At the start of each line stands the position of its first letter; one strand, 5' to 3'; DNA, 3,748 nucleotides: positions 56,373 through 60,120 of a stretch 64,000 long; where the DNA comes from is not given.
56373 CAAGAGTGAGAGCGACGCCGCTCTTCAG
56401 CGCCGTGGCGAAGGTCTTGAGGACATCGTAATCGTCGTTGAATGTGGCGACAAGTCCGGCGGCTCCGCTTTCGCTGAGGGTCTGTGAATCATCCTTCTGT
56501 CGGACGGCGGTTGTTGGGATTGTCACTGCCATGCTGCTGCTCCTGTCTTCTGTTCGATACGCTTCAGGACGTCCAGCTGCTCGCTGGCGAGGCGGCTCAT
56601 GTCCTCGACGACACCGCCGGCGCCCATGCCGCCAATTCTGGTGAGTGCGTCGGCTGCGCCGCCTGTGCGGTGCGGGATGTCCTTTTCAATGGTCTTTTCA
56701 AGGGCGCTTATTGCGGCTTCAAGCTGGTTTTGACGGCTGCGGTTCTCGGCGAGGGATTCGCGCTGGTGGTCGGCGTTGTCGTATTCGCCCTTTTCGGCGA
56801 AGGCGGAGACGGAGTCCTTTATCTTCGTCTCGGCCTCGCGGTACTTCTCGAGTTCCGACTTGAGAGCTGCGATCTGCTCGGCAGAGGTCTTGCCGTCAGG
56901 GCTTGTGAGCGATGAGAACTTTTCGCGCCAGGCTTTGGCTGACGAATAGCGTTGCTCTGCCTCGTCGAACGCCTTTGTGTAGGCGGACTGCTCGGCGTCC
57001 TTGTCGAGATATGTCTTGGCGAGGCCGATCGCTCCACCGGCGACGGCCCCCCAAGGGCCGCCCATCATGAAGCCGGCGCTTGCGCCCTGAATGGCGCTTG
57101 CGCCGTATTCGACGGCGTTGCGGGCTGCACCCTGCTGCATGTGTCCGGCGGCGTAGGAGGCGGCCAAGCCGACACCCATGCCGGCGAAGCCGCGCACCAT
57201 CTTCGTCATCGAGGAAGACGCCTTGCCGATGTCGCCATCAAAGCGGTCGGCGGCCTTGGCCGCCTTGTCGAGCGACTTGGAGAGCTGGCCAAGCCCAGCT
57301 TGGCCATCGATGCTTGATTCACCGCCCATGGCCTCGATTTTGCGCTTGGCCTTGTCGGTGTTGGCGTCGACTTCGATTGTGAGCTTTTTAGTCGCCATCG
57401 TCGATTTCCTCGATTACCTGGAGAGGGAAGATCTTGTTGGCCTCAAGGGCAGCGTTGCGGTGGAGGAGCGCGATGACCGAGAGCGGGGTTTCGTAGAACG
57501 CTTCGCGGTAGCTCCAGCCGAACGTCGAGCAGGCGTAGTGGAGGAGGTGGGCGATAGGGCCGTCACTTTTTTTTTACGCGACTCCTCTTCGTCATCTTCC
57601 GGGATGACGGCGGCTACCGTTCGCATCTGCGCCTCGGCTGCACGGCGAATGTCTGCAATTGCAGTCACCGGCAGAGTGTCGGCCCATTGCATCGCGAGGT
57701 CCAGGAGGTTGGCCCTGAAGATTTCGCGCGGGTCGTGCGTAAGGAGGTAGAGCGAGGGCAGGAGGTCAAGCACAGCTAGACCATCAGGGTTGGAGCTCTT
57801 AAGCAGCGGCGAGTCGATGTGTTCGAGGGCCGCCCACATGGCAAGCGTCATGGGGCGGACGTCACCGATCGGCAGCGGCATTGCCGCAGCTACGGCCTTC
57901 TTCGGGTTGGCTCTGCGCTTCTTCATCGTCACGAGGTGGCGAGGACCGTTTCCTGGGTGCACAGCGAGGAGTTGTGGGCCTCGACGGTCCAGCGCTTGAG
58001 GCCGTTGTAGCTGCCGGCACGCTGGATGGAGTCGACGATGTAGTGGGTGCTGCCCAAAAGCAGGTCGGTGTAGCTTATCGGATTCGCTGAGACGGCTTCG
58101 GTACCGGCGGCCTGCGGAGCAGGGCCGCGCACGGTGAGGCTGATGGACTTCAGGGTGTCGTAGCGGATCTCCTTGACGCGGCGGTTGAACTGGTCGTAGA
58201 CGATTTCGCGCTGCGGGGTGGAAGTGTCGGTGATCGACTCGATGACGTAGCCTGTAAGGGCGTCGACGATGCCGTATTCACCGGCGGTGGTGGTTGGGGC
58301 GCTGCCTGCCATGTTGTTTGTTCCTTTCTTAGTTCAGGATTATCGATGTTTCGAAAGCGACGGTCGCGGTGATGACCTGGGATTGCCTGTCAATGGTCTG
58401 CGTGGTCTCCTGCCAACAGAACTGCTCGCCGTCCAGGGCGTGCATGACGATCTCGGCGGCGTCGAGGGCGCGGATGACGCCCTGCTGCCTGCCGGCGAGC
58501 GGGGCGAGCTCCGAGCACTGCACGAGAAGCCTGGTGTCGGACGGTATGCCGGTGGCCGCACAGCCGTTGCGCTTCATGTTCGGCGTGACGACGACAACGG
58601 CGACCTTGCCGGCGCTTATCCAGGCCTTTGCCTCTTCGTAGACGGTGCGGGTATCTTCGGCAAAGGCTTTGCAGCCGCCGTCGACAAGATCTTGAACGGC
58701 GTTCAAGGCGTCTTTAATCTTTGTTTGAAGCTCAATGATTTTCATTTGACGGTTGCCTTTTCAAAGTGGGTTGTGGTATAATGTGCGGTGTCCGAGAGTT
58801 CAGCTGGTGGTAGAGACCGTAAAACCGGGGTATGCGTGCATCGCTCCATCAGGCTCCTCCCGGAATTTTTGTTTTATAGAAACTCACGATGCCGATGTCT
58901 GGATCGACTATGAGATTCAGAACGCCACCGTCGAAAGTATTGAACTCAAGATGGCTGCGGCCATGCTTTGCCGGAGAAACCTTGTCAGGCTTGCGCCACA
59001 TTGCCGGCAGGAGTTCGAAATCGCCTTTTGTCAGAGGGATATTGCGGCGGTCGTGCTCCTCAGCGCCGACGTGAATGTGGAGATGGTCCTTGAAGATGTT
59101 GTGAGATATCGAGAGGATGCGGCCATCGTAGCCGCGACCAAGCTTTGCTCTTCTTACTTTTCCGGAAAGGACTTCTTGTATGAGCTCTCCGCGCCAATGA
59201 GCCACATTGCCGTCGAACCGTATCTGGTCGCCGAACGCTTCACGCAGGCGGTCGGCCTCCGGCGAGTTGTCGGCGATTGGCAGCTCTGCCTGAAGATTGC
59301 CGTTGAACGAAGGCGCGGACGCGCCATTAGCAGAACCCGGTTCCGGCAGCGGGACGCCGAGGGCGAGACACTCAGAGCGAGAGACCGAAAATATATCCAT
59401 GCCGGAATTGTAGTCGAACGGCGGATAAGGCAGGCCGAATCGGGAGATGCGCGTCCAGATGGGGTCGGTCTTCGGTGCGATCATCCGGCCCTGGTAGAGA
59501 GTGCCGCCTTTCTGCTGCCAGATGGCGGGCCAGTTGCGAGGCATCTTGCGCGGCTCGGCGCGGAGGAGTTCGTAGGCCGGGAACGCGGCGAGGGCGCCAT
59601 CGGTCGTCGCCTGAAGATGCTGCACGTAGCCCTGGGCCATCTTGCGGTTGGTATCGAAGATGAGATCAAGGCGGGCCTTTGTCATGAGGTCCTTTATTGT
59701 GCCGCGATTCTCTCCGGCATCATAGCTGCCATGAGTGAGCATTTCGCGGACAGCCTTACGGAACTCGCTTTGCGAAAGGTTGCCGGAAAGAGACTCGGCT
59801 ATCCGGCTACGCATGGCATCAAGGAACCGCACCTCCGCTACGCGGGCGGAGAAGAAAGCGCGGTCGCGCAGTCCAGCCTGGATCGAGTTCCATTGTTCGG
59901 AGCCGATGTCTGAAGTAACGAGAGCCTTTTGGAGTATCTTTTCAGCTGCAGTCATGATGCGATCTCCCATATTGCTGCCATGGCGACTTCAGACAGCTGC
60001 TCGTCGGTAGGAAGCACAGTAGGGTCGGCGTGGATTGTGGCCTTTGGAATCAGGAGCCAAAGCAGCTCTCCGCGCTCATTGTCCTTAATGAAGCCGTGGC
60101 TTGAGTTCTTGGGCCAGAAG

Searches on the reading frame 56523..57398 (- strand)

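Call 9: search_protein_families(library=pfam, proteins=[window:56523-57398:-], max_evalue=0.01)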
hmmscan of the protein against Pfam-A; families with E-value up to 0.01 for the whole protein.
window:56523-57398:- (291 aa): 4 families
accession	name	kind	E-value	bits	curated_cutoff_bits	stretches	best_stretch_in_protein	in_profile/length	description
PF00828.25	Ribosomal_L27A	-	0.0003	21.6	21.5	1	3-27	46-70/72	Ribosomal proteins 50S-L15, 50S-L18e, 60S-L27A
PF13424.12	TPR_12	-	0.0014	19.2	30.1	0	142-197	17-72/77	Tetratricopeptide repeat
PF10267.14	Tmemb_cc2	-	0.0042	16.8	32.8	1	130-231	177-272/397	Predicted transmembrane and coiled-coil 2 protein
PF03961.19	FapA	-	0.0071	16.4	31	0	170-238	152-220/272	Flagellar Assembly Protein A beta solenoid domain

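Call 10: search_protein_families(library=phrogs, proteins=[window:56523-57398:-], max_evalue=0.001)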
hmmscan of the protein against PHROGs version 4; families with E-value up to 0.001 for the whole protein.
window:56523-57398:- (291 aa): 2 families
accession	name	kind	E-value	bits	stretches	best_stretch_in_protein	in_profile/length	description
phrog_37425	-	unknown function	0.00026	21.7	1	101-147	11-59/275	-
phrog_77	-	DNA, RNA and nucleotide metabolism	0.00062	19.4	1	56-238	680-787/967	SbcC-like subunit of palindrome specific endonuclease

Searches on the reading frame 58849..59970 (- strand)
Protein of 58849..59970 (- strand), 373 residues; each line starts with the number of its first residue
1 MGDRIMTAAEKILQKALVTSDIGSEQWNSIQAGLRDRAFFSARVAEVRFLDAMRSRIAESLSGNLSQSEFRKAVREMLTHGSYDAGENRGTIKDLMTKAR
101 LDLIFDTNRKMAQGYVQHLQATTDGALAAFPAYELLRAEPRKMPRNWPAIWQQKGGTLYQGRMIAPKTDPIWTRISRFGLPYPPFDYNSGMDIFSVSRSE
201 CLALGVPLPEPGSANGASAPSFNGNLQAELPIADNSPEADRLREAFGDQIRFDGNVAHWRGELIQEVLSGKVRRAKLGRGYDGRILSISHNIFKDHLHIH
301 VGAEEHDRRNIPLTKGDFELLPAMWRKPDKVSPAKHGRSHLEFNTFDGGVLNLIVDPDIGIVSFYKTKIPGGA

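Call 17: search_protein_families(library=phrogs, proteins=[window:58849-59970:-], max_evalue=0.01)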
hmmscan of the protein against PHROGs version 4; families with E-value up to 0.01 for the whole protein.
window:58849-59970:- (373 aa): 1 family
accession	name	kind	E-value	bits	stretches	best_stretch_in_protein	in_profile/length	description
phrog_220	-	head and packaging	6.4e-07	28.7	1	24-123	917-1010/1338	minor head protein and DNA pilot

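Call 18: search_protein_families(library=pfam, proteins=[window:58849-59970:-], max_evalue=0.01)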
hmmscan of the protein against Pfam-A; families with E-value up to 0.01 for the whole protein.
window:58849-59970:- (373 aa): 0 families
